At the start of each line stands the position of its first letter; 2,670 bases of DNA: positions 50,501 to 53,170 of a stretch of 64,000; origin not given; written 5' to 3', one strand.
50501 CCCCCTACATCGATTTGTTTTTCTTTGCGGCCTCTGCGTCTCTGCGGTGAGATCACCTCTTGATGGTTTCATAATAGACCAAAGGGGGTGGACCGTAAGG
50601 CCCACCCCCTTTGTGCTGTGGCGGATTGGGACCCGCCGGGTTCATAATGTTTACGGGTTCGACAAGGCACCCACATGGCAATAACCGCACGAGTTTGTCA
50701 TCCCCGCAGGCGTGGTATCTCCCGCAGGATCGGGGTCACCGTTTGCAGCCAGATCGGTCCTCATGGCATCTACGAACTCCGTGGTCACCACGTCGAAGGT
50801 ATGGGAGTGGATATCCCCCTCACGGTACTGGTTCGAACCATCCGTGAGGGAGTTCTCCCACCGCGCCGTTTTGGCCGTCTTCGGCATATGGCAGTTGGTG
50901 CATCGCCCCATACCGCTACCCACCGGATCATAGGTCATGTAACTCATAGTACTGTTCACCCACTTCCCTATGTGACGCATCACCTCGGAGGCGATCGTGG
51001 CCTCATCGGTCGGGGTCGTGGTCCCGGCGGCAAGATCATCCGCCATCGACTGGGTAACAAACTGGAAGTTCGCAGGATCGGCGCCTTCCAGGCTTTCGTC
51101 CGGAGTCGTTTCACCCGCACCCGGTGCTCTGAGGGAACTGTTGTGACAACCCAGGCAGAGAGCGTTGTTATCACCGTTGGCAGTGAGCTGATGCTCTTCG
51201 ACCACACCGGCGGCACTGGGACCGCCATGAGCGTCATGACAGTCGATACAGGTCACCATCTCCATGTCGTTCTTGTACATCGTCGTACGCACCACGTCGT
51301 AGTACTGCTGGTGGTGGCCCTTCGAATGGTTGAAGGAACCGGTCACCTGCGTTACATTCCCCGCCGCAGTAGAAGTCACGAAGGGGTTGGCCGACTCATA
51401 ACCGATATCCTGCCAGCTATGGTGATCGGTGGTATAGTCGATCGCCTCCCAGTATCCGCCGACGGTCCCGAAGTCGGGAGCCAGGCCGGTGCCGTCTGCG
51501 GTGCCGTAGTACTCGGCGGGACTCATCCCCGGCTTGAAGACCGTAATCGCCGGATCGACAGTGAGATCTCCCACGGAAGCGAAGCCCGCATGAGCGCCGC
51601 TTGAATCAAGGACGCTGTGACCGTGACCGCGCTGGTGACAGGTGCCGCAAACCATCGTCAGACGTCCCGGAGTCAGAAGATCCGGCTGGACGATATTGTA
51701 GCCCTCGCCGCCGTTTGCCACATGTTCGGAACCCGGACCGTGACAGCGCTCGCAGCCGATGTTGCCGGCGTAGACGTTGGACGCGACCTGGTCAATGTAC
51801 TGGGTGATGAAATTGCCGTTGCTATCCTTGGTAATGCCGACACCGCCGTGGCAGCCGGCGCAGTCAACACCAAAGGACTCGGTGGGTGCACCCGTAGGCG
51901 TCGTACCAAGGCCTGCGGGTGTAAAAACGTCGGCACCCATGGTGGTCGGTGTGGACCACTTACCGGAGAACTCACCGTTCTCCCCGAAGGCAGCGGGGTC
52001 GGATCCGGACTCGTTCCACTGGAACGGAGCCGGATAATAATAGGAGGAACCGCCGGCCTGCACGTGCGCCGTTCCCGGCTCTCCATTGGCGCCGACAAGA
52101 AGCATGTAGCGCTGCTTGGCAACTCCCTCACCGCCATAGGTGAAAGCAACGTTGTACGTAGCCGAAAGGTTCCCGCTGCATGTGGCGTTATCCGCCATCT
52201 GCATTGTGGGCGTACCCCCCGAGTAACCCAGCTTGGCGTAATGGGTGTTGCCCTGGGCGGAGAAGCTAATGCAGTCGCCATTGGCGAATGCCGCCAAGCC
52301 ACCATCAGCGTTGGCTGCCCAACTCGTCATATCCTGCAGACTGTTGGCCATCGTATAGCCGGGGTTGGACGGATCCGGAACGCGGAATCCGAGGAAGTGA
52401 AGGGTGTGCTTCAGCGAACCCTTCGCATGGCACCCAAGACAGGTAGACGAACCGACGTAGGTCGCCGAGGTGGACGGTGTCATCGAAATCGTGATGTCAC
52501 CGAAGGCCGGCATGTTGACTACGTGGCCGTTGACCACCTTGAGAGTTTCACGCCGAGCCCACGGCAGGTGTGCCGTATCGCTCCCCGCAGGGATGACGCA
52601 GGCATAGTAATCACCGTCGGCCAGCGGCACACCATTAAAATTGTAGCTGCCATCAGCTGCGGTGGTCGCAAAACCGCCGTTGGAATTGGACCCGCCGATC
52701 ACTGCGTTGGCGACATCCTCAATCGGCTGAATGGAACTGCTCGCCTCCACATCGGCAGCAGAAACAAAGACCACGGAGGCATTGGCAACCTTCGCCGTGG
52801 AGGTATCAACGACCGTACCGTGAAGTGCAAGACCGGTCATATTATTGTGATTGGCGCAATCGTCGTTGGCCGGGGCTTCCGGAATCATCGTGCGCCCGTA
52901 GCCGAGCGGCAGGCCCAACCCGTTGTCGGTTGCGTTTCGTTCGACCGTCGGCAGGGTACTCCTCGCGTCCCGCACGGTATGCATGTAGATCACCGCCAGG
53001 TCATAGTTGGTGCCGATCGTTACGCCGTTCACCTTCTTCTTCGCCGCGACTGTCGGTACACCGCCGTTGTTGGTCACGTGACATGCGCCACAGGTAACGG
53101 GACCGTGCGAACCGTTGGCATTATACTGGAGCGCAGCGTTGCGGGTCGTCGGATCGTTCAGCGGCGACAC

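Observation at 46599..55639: Two paralogous multiheme cytochromes: a 7-heme protein duplicated as the N-terminal half of a 16-heme giant, sharing a non-heme N-terminal domain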

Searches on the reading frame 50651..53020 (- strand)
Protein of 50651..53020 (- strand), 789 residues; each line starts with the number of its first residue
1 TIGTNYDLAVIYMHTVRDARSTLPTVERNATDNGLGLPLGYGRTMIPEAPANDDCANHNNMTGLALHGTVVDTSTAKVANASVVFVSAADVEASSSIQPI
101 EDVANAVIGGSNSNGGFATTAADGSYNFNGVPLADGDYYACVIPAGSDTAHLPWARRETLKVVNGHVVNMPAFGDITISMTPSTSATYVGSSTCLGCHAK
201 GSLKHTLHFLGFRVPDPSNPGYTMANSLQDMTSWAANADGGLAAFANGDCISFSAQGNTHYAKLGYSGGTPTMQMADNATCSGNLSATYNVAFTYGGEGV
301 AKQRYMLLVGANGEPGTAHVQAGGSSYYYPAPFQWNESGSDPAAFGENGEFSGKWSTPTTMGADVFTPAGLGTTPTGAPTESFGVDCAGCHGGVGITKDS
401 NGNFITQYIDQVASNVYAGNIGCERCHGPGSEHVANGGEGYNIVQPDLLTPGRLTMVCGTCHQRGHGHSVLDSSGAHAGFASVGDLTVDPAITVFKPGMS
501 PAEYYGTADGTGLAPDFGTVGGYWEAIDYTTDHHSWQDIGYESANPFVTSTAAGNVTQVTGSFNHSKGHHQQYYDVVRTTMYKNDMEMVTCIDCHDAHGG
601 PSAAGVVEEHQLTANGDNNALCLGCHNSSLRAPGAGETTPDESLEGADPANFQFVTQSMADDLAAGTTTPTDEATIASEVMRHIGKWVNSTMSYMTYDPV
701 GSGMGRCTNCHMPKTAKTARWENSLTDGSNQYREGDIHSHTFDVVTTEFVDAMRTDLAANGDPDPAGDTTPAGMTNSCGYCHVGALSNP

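Call 17: find_homologous_proteins(query=window:50651-53020:-, max_evalue=0.001)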
Query window:50651-53020:- (789 aa): 132 proteins with E <= 0.001 among 8000 candidates; the best 120 are listed.
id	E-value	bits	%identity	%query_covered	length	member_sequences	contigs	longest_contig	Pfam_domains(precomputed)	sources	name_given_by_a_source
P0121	4.9e-236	804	57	91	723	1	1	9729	PF09699.16,PF14537.12,PF14522.12,PF22113.2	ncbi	-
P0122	9.0e-224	763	56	91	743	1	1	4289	PF09699.16,PF14537.12,PF14522.12,PF22113.2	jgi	-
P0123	2.5e-218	745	55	92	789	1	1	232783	PF09699.16,PF13620.13,PF14522.12,PF22113.2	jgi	jgi:predicted CXXCH cytochrome family protein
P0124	6.1e-218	744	56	91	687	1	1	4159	PF09699.16,PF14522.12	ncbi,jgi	-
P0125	2.4e-214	732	52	96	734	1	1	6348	PF09699.16,PF14522.12,PF22113.2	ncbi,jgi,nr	ncbi:MAG: hypothetical protein GXP54_09670 [Deltaproteobacteria bacterium]|nr:hypothetical protein [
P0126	4.5e-209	715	53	91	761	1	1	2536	PF09699.16,PF14537.12,PF14522.12,PF22113.2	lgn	-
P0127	5.2e-206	705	53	92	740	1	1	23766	PF09699.16,PF14522.12,PF22113.2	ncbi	-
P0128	2.3e-204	699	53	91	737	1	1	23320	PF09699.16,PF14537.12,PF14522.12,PF22113.2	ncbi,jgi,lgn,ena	-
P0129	1.5e-202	693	52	92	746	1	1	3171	PF09699.16,PF14537.12,PF14522.12,PF22113.2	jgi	-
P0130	1.7e-185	637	49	89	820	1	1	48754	PF09699.16,PF14522.12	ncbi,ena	-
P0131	1.1e-178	614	47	89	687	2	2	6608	PF09699.16,PF14537.12,PF14522.12,PF22113.2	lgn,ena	-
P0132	4.1e-170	586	47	91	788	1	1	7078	PF09699.16,PF14537.12,PF14522.12,PF22113.2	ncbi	-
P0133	4.6e-166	573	46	86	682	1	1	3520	PF09699.16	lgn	-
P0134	5.4e-159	549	45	89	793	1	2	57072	PF09699.16,PF14522.12,PF22113.2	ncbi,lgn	-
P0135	3.3e-153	530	44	89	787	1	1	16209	PF09699.16,PF14522.12,PF22113.2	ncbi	-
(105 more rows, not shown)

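Call 18: find_encoding_contigs(protein=P0123, flank=10000, max_places=1)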
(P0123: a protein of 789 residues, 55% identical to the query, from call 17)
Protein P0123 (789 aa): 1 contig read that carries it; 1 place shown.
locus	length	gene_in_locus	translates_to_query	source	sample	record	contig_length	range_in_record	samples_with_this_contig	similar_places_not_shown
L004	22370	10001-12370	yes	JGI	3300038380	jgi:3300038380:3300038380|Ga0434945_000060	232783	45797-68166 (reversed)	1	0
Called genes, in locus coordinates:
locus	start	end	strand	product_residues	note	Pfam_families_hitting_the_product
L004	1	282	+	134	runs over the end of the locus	PF00072:Response_reg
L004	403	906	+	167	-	PF02085:Cytochrom_CIII (faint), PF14522:Cytochrome_C7 (weak), PF14537:Cytochrom_c3_2 (faint), PF14522:Cytochrome_C7 (weak)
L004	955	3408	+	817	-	PF04879:Molybdop_Fe4S4, PF00384:Molybdopterin, PF01568:Molydop_binding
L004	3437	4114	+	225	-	PF00037:Fer4 (faint), PF12797:Fer4_2 (faint), PF12798:Fer4_3 (faint), PF12837:Fer4_6 (faint), PF12838:Fer4_7 (weak), PF13183:Fer4_8 (faint), PF13247:Fer4_11, PF13187:Fer4_9 (weak), +3 more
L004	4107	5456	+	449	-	PF03916:NrfD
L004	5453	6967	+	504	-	PF02433:FixO (faint), PF00034:Cytochrom_C, PF13442:Cytochrome_CBB3 (weak)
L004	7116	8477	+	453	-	-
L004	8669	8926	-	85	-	-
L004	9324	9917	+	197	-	PF00034:Cytochrom_C (faint), PF13442:Cytochrome_CBB3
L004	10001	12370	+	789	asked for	PF13620:CarboxypepD_reg (weak), PF14522:Cytochrome_C7 (faint), PF22113:Mtrc-MtrF_II-IV_dom (faint), PF09699:Paired_CXXCH_1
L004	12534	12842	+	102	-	PF13442:Cytochrome_CBB3, PF00034:Cytochrom_C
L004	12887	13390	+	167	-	PF02085:Cytochrom_CIII (faint), PF14537:Cytochrom_c3_2 (faint), PF14522:Cytochrome_C7 (weak)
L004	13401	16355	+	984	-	PF04879:Molybdop_Fe4S4, PF00384:Molybdopterin, PF01568:Molydop_binding, PF12838:Fer4_7 (weak), PF13247:Fer4_11 (weak)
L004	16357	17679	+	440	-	PF03916:NrfD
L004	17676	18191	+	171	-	PF11821:ActD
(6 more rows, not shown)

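Call 19: find_encoding_contigs(protein=P0121, flank=10000, max_places=1)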
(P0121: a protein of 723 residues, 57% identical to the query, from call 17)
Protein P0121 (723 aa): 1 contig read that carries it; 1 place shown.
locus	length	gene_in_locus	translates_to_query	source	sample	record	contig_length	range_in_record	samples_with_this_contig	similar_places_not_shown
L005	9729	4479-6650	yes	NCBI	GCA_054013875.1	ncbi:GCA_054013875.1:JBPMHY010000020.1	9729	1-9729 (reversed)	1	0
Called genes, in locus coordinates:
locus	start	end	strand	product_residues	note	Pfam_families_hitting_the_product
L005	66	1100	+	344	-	PF00072:Response_reg, PF01339:CheB_methylest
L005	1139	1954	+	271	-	PF01584:CheW, PF13682:CZB, PF01584:CheW (weak)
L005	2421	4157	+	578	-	PF22113:Mtrc-MtrF_II-IV_dom (faint)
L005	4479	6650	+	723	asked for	PF14537:Cytochrom_c3_2 (faint), PF22113:Mtrc-MtrF_II-IV_dom (faint), PF14522:Cytochrome_C7 (faint), PF09699:Paired_CXXCH_1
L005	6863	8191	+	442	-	-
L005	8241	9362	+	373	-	PF14522:Cytochrome_C7 (weak), PF09699:Paired_CXXCH_1 (faint), PF14537:Cytochrom_c3_2 (faint)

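Call 20: find_encoding_contigs(protein=P0130, flank=10000, max_places=1)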
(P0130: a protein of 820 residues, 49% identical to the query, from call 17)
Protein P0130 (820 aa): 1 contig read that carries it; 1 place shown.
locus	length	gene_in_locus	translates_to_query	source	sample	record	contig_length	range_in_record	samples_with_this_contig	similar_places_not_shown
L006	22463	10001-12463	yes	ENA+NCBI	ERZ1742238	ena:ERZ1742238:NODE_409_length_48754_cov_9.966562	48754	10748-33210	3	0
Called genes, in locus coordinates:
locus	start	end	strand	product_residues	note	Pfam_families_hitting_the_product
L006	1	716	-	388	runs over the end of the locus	PF00108:Thiolase_N, PF08545:ACP_syn_III (faint), PF02803:Thiolase_C, PF22691:Thiolase_C_1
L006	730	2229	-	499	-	PF00501:AMP-binding, PF13193:AMP-binding_C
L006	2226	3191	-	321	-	PF01210:NAD_Gly3P_dh_N (weak), PF02558:ApbA, PF03721:UDPG_MGDP_dh_N, PF08546:ApbA_C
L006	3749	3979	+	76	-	PF10006:DUF2249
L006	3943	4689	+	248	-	PF04405:ScdA_N, PF01814:Hemerythrin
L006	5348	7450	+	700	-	PF22113:Mtrc-MtrF_II-IV_dom (faint), PF14522:Cytochrome_C7 (faint), PF14537:Cytochrom_c3_2 (faint), PF09699:Paired_CXXCH_1 (weak)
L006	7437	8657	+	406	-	-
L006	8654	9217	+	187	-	-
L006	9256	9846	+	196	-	PF14522:Cytochrome_C7 (faint), PF14537:Cytochrom_c3_2 (faint)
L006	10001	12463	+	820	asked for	PF14522:Cytochrome_C7 (faint), PF09699:Paired_CXXCH_1 (weak)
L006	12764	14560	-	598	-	PF00989:PAS, PF08448:PAS_4, PF13426:PAS_9, PF00989:PAS, PF08448:PAS_4, PF13426:PAS_9, PF00989:PAS, PF08447:PAS_3, +9 more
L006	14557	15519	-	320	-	PF01379:Porphobil_deam, PF03900:Porphobil_deamC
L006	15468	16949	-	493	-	PF05201:GlutR_N, PF01488:Shikimate_DH, PF00745:GlutR_dimer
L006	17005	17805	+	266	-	PF13175:AAA_15 (faint), PF00005:ABC_tran, PF13304:AAA_21 (faint)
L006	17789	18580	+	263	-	PF00950:ABC-3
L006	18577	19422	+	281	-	PF02899:Phage_int_SAM_1, PF13495:Phage_int_SAM_4 (weak), PF00589:Phage_integrase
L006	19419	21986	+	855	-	PF01368:DHH, PF00571:CBS, PF01743:PolyA_pol, PF13735:tRNA_NucTran2_2 (faint)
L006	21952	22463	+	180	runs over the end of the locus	PF08645:PNK3P (weak), PF00702:Hydrolase (weak), PF13242:Hydrolase_like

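Call 55: predict_structure(alignment_id=A3)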
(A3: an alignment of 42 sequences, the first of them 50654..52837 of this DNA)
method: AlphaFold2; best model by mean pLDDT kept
length: 728 residues; sequences in the alignment: 42
mean_pLDDT: 81.0   pTM: 0.85
mean pLDDT of the five models: 81.0, 79.6, 76.7, 76.3, 76.1
residues with pLDDT >= 90: 304; 70-90: 252; 50-70: 132; < 50: 40
segments of 3 or more residues with pLDDT < 50: 165-167, 659-666, 668-676, 714-728
pLDDT, mean of each block of 10 residues (from residue 1): 80 97 96 89 96 96 93 93 97 94 80 88 91 76 58 70 52 63 89 88 91 97 97 70 91 96 96 71 71 90 86 88 90 93 91 85 90 91 95 92 90 94 96 92 77 56 86 79 67 62 74 82 87 76 58 78 81 77 63 91 92 94 78 85 80 57 40 49 65 80 73 50 40
secondary structure, 60 per line:
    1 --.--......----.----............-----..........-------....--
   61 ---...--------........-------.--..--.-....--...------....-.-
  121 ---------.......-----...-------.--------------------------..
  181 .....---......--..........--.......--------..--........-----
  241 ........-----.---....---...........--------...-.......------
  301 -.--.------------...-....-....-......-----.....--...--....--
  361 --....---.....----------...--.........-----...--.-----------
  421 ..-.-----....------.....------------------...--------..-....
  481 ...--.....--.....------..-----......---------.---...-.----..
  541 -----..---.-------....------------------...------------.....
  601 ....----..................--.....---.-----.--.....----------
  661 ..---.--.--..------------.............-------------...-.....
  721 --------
elements in order (helices of 4 or more, strands of 3 or more residues): E6-11 E21-26 H27-32 H38-47 E55-58 E64-66 E75-82 E99-102 E105-107 E114-117 H130-136 H179-185 E189-194 E197-206 E209-215 E228-235 E241-248 E265-275 E284-286 H288-293 H322-325 H327-330 E332-337 E343-347 E350-352 E355-358 H363-366 H370-374 H390-398 E404-406 E430-433 H440-444 E463-465 H477-483 E486-490 E493-497 H511-516 H559-562 H596-604 H609-626 H629-633 H646-650 H686-698 H716-720

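Call 66: search_protein_families(library=ncbifam, proteins=[P0121, P0123, L005:6863-8191:+, L005:2421-4157:+, L005:8241-9362:+, L006:7437-8657:+, L006:5348-7450:+, L006:8654-9217:+, L006:9256-9846:+], max_evalue=0.01)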
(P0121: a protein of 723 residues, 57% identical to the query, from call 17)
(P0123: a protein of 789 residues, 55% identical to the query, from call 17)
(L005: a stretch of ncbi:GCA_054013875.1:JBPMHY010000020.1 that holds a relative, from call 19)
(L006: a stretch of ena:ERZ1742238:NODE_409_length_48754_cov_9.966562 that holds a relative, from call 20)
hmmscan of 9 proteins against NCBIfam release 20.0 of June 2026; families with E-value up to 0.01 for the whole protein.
P0121 (723 aa): 5 families
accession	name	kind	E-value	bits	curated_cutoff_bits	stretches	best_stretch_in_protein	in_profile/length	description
NF041028.1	decahem_GSU2203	exception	2.4e-17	63.1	325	2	372-453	38-113/317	GSU2203 family decaheme c-type cytochrome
TIGR03508.1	decahem_SO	subfamily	1.4e-14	54.2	192.2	2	537-660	124-249/258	DmsE family decaheme c-type cytochrome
NF008659.0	PRK11659.1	equivalog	9.6e-09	35.2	184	1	544-592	121-171/188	cytochrome c nitrite reductase pentaheme subunit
NF041198.1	UshA_like_PCGU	equivalog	1.2e-07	30.7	275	1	367-452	439-512/519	UshA-like (seleno)protein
TIGR01905.1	paired_CXXCH_1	subfamily_domain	4.4e-06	26.5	25.2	1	558-590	8-38/41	doubled CXXCH domain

P0123 (789 aa): 6 families
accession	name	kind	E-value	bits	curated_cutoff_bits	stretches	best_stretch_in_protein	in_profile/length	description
NF041028.1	decahem_GSU2203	exception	1.3e-17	64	325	2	443-523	38-112/317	GSU2203 family decaheme c-type cytochrome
TIGR03508.1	decahem_SO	subfamily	1.2e-11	44.6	192.2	2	443-523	4-81/258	DmsE family decaheme c-type cytochrome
NF041198.1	UshA_like_PCGU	equivalog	3.1e-07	29.3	275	1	437-523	438-512/519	UshA-like (seleno)protein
TIGR01905.1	paired_CXXCH_1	subfamily_domain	3.8e-06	26.7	25.2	1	631-662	9-38/41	doubled CXXCH domain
NF008659.0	PRK11659.1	equivalog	0.0002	21.1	184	0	628-663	135-170/188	cytochrome c nitrite reductase pentaheme subunit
TIGR03507.1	decahem_SO1788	subfamily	0.0023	16.5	209.3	0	609-666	250-308/672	OmcA/MtrC family decaheme c-type cytochrome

L005:6863-8191:+ (442 aa): 0 families

L005:2421-4157:+ (578 aa): 2 families
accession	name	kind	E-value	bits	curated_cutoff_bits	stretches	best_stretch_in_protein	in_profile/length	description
TIGR03507.1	decahem_SO1788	subfamily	9.1e-05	21.1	209.3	1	473-552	564-642/672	OmcA/MtrC family decaheme c-type cytochrome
TIGR01904.2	GSu_C4xC__C2xCH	domain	0.009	15.8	27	0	319-334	47-62/73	CxxxxCH/CxxCH domain c-type cytochrome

L005:8241-9362:+ (373 aa): 4 families
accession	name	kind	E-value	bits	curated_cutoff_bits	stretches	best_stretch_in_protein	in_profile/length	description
NF043011.1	CytC7_Geobact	equivalog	1.8e-08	34.7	120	1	9-91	9-88/89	cytochrome c7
NF041781.1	mnquin_red_QrcA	equivalog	1.5e-06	27.9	180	1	26-140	23-129/174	menaquinone reductase multiheme cytochrome c subunit QrcA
NF038038.1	cytoc_DsrJ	equivalog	5.4e-05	23.5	100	0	127-172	89-121/121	sulfate reduction electron transfer complex DsrMKJOP subunit DsrJ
TIGR03153.1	cytochr_NrfH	equivalog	0.00021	21.3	134.2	0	82-160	50-134/138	cytochrome c nitrite reductase small subunit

L006:7437-8657:+ (406 aa): 0 families

L006:5348-7450:+ (700 aa): 6 families
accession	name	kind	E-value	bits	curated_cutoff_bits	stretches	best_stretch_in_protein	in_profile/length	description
NF041028.1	decahem_GSU2203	exception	1.3e-18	67.3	325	2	387-446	66-126/317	GSU2203 family decaheme c-type cytochrome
TIGR03508.1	decahem_SO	subfamily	4.3e-13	49.3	192.2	2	539-572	143-175/258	DmsE family decaheme c-type cytochrome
NF041198.1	UshA_like_PCGU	equivalog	2.7e-08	32.9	275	1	341-430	439-510/519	UshA-like (seleno)protein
TIGR01905.1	paired_CXXCH_1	subfamily_domain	5.3e-05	23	25.2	1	542-573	9-38/41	doubled CXXCH domain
TIGR03507.1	decahem_SO1788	subfamily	0.002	16.6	209.3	1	535-610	265-339/672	OmcA/MtrC family decaheme c-type cytochrome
NF043010.1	Cyt554_Nsmonas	equivalog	0.0059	16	400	1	370-407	92-127/238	cytochrome c-550 CycA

L006:8654-9217:+ (187 aa): 0 families

L006:9256-9846:+ (196 aa): 5 families
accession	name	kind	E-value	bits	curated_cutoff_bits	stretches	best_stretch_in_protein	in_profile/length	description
NF040968.1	FeS_ExtO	equivalog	0.00035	19.5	200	0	111-147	19-55/416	selenite/tellurite reduction operon b-type cytochrome iron-sulfur cluster-binding subunit ExtO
NF040967.1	cytc_ExtN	equivalog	0.00045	19.2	200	0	111-147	19-55/415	selenite/tellurite reduction operon c-type cytochrome ExtN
NF045773.1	cytochro_C550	exception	0.00046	20.1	125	0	168-190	56-78/118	cytochrome c550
NF045774.1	cytochro_C551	exception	0.0008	19.3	118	0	168-188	46-66/110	cytochrome c551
NF045713.1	CxxCH_16_HmcA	equivalog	0.01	14.5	400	0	34-141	289-390/541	sulfate respiration complex hexadecaheme cytochrome HmcA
